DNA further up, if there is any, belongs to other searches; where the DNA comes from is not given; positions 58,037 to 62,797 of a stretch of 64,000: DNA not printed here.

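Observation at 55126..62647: Mobile-element-borne two-gene surface module: a collagen-like stalk with a cohesin tip plus a cohesin+dockerin+LRR partner, possibly a self-docking fibre/adhesin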

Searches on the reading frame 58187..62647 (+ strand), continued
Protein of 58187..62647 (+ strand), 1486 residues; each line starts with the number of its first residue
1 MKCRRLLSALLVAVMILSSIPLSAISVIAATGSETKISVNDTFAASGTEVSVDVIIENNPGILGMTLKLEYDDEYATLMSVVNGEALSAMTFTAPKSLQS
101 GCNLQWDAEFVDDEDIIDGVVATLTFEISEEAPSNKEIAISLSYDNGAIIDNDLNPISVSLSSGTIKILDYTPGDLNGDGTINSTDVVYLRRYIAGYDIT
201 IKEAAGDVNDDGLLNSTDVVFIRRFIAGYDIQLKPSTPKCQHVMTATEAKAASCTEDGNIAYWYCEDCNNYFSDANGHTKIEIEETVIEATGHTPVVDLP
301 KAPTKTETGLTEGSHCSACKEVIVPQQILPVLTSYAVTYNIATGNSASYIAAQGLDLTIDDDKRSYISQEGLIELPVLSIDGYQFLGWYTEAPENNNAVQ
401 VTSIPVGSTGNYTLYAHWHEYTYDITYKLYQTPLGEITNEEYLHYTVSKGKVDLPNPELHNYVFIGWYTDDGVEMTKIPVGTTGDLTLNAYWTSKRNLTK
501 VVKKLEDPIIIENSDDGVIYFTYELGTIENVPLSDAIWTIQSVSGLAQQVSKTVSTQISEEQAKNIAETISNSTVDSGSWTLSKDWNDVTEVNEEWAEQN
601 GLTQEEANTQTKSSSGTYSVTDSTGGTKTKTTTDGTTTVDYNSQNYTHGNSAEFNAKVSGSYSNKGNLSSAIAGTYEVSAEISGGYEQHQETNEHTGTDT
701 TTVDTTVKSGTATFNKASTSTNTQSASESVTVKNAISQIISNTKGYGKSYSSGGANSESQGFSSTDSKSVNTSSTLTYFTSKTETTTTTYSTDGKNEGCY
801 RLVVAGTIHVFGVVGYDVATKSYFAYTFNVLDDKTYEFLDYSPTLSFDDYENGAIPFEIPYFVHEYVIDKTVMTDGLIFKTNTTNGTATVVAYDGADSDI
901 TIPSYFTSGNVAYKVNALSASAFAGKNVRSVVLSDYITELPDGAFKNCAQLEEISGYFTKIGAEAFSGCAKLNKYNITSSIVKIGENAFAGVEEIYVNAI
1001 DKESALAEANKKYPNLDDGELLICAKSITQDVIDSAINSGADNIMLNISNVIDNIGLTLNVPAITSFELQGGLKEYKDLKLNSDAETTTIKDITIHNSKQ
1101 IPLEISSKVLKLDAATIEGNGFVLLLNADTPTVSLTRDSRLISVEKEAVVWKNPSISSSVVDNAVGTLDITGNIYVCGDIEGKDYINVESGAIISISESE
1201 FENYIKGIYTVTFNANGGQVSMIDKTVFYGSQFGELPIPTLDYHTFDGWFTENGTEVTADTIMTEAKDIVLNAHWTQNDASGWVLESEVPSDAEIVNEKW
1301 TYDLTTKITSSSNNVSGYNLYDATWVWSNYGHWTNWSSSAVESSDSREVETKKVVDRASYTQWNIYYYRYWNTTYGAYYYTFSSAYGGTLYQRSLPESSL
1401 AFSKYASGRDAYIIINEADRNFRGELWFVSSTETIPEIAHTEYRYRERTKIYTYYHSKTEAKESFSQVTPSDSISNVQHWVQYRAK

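Call 69: find_encoding_contigs(protein=P0092, flank=10000, max_places=2)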
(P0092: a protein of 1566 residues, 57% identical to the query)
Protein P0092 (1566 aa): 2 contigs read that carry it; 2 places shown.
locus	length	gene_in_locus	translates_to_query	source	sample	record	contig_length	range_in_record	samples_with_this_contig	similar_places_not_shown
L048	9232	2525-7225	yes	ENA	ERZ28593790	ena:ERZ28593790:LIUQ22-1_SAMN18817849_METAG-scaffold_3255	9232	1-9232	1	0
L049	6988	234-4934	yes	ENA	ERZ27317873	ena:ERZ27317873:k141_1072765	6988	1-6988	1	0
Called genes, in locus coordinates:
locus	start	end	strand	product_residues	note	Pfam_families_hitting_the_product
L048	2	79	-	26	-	?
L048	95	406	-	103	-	PF01381:HTH_3 (faint), PF12844:HTH_19 (weak)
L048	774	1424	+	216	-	PF09851:SHOCT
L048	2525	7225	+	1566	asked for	PF00395:SLH, PF13927:Ig_3 (faint), PF13306:LRR_5, PF09479:Flg_new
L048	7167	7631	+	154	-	-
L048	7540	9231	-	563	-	?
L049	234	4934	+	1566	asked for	PF00395:SLH, PF13927:Ig_3 (faint), PF13306:LRR_5, PF09479:Flg_new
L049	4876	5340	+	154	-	-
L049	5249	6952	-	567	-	PF01432:Peptidase_M3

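Call 70: search_protein_families(library=pfam, proteins=[P0021, P0092, L016:7656-12056:+, L026:3012-7067:+], max_evalue=0.001)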
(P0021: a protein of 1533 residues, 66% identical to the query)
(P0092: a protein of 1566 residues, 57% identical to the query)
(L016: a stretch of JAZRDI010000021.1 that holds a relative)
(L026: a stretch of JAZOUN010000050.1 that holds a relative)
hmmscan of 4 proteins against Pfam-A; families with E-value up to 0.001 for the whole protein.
P0021 (1533 aa): 3 families
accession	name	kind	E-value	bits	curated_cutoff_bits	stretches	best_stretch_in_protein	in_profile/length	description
PF00395.25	SLH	-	1.9e-35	121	20.8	3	105-148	1-44/44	S-layer homology domain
PF09479.16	Flg_new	-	1.6e-18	67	27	3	1255-1320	1-65/65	Listeria-Bacteroides repeat domain (List_Bact_rpt)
PF13306.12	LRR_5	-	1e-14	55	27.7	1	966-1049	4-88/127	BspA type Leucine rich repeat region (6 copies)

P0092 (1566 aa): 6 families
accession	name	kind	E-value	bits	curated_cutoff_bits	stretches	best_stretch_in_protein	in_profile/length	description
PF00395.25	SLH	-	3.4e-35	120.2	20.8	3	30-72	1-43/44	S-layer homology domain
PF09479.16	Flg_new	-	1e-34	118.8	27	4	1189-1255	1-64/65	Listeria-Bacteroides repeat domain (List_Bact_rpt)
PF13306.12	LRR_5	-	3.8e-13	49.9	27.7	1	894-971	22-101/127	BspA type Leucine rich repeat region (6 copies)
PF13927.12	Ig_3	-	9.5e-06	26.5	30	1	234-294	3-76/78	Immunoglobulin domain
PF13855.12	LRR_8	-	4.9e-05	23.4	27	0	929-973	5-50/61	Leucine rich repeat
PF05887.16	Trypan_PARP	-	8.5e-05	23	100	1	202-231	83-112/134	Procyclic acidic repetitive protein (PARP)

L016:7656-12056:+ (1466 aa): 2 families
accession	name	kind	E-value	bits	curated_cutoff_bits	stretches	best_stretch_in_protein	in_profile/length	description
PF09479.16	Flg_new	-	6.7e-37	125.9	27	4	1089-1154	1-65/65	Listeria-Bacteroides repeat domain (List_Bact_rpt)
PF13306.12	LRR_5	-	1.3e-14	54.6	27.7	1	813-895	3-86/127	BspA type Leucine rich repeat region (6 copies)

L026:3012-7067:+ (1351 aa): 3 families
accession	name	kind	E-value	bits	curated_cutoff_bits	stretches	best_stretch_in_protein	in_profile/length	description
PF09479.16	Flg_new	-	4.9e-22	78.3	27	2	1080-1142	3-64/65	Listeria-Bacteroides repeat domain (List_Bact_rpt)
PF13306.12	LRR_5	-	1.5e-16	60.9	27.7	1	810-896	21-106/127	BspA type Leucine rich repeat region (6 copies)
PF00404.24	Dockerin_1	-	9.3e-08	32.6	22.9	1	26-75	1-50/57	Dockerin type I domain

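Call 77: find_encoding_contigs(protein=P0013, flank=7000, max_places=10)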
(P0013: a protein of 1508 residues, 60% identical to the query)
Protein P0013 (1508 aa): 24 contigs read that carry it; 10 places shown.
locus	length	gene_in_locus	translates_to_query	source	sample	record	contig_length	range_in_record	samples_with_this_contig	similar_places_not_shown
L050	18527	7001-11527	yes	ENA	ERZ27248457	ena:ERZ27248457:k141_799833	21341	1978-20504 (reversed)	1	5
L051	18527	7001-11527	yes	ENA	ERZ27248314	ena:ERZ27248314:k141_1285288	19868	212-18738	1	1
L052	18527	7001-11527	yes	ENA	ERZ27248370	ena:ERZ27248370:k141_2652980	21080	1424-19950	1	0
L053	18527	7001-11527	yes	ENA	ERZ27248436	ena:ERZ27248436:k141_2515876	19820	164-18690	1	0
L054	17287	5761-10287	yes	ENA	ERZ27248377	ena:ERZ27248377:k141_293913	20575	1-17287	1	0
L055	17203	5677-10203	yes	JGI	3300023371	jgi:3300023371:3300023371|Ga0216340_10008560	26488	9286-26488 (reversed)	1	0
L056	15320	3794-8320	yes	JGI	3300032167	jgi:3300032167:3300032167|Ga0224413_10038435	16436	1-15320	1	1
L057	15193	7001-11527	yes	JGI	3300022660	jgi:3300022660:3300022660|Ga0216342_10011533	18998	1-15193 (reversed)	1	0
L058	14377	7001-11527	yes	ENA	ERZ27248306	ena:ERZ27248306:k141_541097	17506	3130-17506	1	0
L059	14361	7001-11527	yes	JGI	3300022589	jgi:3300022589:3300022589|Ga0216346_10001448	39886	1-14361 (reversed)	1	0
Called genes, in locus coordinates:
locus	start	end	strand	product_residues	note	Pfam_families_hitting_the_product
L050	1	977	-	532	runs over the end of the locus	PF13814:Replic_Relax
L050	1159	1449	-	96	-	-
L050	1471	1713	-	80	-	-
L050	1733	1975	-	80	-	-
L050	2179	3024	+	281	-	PF02899:Phage_int_SAM_1, PF13495:Phage_int_SAM_4, PF00589:Phage_integrase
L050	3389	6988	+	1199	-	PF01391:Collagen, PF09479:Flg_new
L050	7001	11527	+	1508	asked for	PF00404:Dockerin_1, PF13306:LRR_5, PF09479:Flg_new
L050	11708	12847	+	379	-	PF01661:Macro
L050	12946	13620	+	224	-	-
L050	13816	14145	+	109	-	PF13411:MerR_1, PF00376:MerR (weak)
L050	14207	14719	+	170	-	-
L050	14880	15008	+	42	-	-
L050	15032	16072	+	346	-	PF08378:NERD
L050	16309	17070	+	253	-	PF14014:DUF4230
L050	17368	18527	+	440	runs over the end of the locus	PF03193:RsgA_GTPase (faint), PF13191:AAA_16 (weak), PF00071:Ras (faint), PF01926:MMR_HSR1, PF02421:FeoB_N (weak), PF04548:AIG1 (weak), PF04670:Gtr1_RagA (weak), PF08477:Roc (weak), +1 more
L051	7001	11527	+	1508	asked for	PF00404:Dockerin_1, PF13306:LRR_5, PF09479:Flg_new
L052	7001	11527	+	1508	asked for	PF00404:Dockerin_1, PF13306:LRR_5, PF09479:Flg_new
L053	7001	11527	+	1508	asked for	PF00404:Dockerin_1, PF13306:LRR_5, PF09479:Flg_new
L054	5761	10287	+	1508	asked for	PF00404:Dockerin_1, PF13306:LRR_5, PF09479:Flg_new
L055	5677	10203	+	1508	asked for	PF00404:Dockerin_1, PF13306:LRR_5, PF09479:Flg_new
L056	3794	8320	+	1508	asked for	PF00404:Dockerin_1, PF13306:LRR_5, PF09479:Flg_new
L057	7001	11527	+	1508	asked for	PF00404:Dockerin_1, PF13306:LRR_5, PF09479:Flg_new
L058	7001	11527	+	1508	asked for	PF00404:Dockerin_1, PF13306:LRR_5, PF09479:Flg_new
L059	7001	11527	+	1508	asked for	PF00404:Dockerin_1, PF13306:LRR_5, PF09479:Flg_new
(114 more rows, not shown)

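Call 83: search_dna_similar(query=window:58259-62644:+, collection=phages, mode=protein, max_rows=10)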
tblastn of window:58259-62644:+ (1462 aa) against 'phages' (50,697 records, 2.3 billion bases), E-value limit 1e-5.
Records with a match: 1; places in all: 2; records where one place covers at least 80% of the query: 0.
Best place of each record, by identity: <60% 1.
By first word of the organism name: Bacteriophage 1.
By host as written in the record: - 1.
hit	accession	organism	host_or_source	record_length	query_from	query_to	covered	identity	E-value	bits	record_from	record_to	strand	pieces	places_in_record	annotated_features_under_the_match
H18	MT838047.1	Bacteriophage sp.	human fecal samples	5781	310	1254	16%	34.0%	6e-9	124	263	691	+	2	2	record has no annotation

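Call 97: find_encoding_contigs(protein=P0068, flank=6000, max_places=10)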
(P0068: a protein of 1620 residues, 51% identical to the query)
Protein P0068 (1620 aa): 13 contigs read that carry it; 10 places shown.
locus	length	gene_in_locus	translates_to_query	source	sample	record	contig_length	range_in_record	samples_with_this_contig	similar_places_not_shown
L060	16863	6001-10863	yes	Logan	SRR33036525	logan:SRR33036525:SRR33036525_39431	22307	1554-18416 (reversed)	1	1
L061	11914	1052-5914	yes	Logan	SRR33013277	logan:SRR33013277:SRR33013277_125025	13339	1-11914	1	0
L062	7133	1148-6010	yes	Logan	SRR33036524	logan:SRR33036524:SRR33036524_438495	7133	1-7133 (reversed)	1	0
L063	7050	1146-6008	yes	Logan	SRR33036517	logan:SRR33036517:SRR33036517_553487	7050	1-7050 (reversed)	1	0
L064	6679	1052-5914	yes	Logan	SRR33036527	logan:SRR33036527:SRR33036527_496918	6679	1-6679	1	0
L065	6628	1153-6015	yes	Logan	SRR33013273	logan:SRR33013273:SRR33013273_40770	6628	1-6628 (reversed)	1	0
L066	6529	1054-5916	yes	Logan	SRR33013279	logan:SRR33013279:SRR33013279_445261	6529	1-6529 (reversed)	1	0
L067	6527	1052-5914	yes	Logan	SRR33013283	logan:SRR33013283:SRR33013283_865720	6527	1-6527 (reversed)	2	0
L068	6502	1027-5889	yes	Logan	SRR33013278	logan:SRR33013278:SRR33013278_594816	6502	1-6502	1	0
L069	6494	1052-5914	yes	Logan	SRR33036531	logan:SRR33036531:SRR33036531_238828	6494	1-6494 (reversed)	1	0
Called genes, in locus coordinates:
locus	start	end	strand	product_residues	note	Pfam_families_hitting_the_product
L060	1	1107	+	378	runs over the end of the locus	PF03600:CitMHS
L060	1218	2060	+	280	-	PF02899:Phage_int_SAM_1 (weak), PF00589:Phage_integrase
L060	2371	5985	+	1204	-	-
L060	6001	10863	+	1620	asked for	PF00963:Cohesin, PF00404:Dockerin_1, PF09479:Flg_new (weak), PF13306:LRR_5, PF09479:Flg_new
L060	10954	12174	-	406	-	PF00291:PALP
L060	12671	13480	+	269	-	PF04909:Amidohydro_2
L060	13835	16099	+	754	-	PF12844:HTH_19, PF07883:Cupin_2, PF00501:AMP-binding, PF13193:AMP-binding_C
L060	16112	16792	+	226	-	-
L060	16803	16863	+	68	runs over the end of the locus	PF12797:Fer4_2 (weak), PF12837:Fer4_6 (weak), PF13237:Fer4_10, PF14697:Fer4_21 (faint), PF00037:Fer4, PF12800:Fer4_4 (weak), PF12838:Fer4_7, PF13187:Fer4_9 (weak), +3 more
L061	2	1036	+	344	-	?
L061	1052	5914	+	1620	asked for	PF00963:Cohesin, PF00404:Dockerin_1, PF09479:Flg_new (weak), PF13306:LRR_5, PF09479:Flg_new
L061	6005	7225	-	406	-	PF00291:PALP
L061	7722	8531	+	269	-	PF04909:Amidohydro_2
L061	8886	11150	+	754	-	PF12844:HTH_19, PF07883:Cupin_2, PF00501:AMP-binding, PF13193:AMP-binding_C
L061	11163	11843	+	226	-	-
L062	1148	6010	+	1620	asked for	PF00963:Cohesin, PF00404:Dockerin_1, PF09479:Flg_new (weak), PF13306:LRR_5, PF09479:Flg_new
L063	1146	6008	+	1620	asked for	PF00963:Cohesin, PF00404:Dockerin_1, PF09479:Flg_new (weak), PF13306:LRR_5, PF09479:Flg_new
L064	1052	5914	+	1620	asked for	PF00963:Cohesin, PF00404:Dockerin_1, PF09479:Flg_new (weak), PF13306:LRR_5, PF09479:Flg_new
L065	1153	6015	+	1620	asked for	PF00963:Cohesin, PF00404:Dockerin_1, PF09479:Flg_new (weak), PF13306:LRR_5, PF09479:Flg_new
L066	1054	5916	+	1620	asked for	PF00963:Cohesin, PF00404:Dockerin_1, PF09479:Flg_new (weak), PF13306:LRR_5, PF09479:Flg_new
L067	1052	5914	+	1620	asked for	PF00963:Cohesin, PF00404:Dockerin_1, PF09479:Flg_new (weak), PF13306:LRR_5, PF09479:Flg_new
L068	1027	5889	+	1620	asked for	PF00963:Cohesin, PF00404:Dockerin_1, PF09479:Flg_new (weak), PF13306:LRR_5, PF09479:Flg_new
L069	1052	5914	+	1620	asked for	PF00963:Cohesin, PF00404:Dockerin_1, PF09479:Flg_new (weak), PF13306:LRR_5, PF09479:Flg_new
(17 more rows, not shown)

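Call 98: find_encoding_contigs(protein=P0032, flank=6000, max_places=4)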
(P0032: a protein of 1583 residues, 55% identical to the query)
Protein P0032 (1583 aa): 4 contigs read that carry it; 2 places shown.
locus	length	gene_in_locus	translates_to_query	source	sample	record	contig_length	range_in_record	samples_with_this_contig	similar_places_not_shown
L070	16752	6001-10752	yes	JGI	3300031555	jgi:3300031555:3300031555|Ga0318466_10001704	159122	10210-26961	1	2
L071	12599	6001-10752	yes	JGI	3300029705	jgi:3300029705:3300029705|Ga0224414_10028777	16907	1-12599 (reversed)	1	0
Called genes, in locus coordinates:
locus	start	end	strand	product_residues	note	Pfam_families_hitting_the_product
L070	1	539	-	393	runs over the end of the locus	PF01996:F420_ligase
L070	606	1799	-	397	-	PF07261:DnaB_2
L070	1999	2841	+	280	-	PF00589:Phage_integrase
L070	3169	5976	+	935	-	-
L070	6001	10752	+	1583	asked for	PF00404:Dockerin_1, PF13306:LRR_5, PF09479:Flg_new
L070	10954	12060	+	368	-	PF25084:LbH_EIF2B, PF25087:GMPPB_C, PF00132:Hexapep, PF25087:GMPPB_C (weak), PF00132:Hexapep, PF14602:Hexapep_2 (weak)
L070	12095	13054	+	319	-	PF13793:Pribosyltran_N, PF00156:Pribosyltran, PF14572:Pribosyl_synth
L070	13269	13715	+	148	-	PF01195:Pept_tRNA_hydro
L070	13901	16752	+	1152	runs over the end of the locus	PF17757:UvrB_inter, PF02559:CarD_TRCF_RID, PF00270:DEAD, PF04851:ResIII (weak), PF00271:Helicase_C, PF03461:TRCF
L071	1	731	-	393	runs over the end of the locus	PF01996:F420_ligase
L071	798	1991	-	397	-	PF07261:DnaB_2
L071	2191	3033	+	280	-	PF00589:Phage_integrase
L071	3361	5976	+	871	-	-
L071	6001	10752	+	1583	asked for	PF00404:Dockerin_1, PF13306:LRR_5, PF09479:Flg_new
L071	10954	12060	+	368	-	PF25084:LbH_EIF2B, PF25087:GMPPB_C, PF00132:Hexapep, PF25087:GMPPB_C (weak), PF00132:Hexapep, PF14602:Hexapep_2 (weak)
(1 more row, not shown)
